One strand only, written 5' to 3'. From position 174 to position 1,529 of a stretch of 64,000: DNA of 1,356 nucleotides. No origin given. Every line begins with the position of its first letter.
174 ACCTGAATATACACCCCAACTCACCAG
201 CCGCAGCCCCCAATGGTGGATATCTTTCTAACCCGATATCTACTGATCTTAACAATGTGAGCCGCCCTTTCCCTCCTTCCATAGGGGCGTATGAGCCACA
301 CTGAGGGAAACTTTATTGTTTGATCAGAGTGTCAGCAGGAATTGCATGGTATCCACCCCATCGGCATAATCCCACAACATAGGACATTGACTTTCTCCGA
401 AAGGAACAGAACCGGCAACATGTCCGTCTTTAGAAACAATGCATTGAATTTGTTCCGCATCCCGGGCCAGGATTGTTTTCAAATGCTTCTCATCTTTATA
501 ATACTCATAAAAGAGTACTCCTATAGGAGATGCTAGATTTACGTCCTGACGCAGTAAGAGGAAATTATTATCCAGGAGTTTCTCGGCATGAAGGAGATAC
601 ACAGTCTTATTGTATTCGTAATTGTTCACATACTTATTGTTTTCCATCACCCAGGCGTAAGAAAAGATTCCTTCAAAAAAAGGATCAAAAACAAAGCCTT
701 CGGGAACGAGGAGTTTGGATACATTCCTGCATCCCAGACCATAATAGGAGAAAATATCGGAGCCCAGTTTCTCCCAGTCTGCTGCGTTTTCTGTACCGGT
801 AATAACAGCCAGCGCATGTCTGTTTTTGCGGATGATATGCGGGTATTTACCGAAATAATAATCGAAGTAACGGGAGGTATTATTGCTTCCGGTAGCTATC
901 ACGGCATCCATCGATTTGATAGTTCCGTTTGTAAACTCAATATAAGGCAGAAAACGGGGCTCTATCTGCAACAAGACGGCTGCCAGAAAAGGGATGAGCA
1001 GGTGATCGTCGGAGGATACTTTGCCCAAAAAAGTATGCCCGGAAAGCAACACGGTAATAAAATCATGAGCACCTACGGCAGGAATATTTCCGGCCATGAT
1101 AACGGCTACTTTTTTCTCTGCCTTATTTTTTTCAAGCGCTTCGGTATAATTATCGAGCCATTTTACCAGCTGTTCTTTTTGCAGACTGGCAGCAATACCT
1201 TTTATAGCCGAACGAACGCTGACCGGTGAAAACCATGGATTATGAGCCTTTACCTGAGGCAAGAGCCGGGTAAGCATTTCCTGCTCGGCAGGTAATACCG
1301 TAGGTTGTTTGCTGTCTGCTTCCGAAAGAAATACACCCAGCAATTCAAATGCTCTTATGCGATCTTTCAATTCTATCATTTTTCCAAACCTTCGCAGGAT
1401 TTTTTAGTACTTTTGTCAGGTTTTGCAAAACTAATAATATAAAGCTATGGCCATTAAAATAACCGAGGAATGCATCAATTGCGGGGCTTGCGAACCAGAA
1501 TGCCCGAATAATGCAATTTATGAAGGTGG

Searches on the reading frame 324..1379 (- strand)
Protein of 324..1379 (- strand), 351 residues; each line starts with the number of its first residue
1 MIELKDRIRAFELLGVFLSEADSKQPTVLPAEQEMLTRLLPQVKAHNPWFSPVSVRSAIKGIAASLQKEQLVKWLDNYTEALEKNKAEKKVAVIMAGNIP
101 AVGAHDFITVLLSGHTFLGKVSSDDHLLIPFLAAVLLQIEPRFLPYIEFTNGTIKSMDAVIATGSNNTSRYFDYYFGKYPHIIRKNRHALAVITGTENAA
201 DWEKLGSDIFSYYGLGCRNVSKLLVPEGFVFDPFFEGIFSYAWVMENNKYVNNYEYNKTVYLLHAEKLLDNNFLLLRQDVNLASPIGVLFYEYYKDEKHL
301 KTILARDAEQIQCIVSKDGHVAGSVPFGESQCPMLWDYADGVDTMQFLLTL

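Call 31: find_encoding_contigs(protein=window:324-1379:-, flank=10000, max_places=2)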
Protein window:324-1379:- (351 aa): 1 contig read that carries it; 1 place shown.
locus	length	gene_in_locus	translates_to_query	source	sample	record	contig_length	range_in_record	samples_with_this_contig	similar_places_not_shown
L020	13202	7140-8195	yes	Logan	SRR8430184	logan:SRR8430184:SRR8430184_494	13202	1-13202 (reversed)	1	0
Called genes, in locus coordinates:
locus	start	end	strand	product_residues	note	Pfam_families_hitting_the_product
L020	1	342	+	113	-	?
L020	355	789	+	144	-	PF13673:Acetyltransf_10, PF00583:Acetyltransf_1, PF23209:IDM1_C (weak), PF13508:Acetyltransf_7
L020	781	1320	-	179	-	-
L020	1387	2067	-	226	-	PF01168:Ala_racemase_N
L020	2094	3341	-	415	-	PF06245:DUF1015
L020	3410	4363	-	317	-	PF00389:2-Hacid_dh, PF02826:2-Hacid_dh_C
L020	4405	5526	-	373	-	PF00266:Aminotran_5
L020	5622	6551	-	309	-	-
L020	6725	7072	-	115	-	PF00037:Fer4, PF13187:Fer4_9 (faint), PF12838:Fer4_7 (weak)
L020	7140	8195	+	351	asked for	PF05893:LuxC (weak)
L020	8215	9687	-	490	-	-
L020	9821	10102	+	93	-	PF01197:Ribosomal_L31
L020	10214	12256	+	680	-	PF13428:TPR_14 (faint), PF13432:TPR_16 (faint), PF21033:RMD1-3 (faint), PF13414:TPR_11 (weak), PF13424:TPR_12 (faint), PF00515:TPR_1, PF07719:TPR_2 (weak), PF13181:TPR_8, +4 more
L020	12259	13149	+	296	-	PF13489:Methyltransf_23, PF08241:Methyltransf_11, PF08242:Methyltransf_12, PF13649:Methyltransf_25, PF13847:Methyltransf_31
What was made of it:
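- Tried and rejected: The first gene gave only about 5 kb more, with no LanB (call 31).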
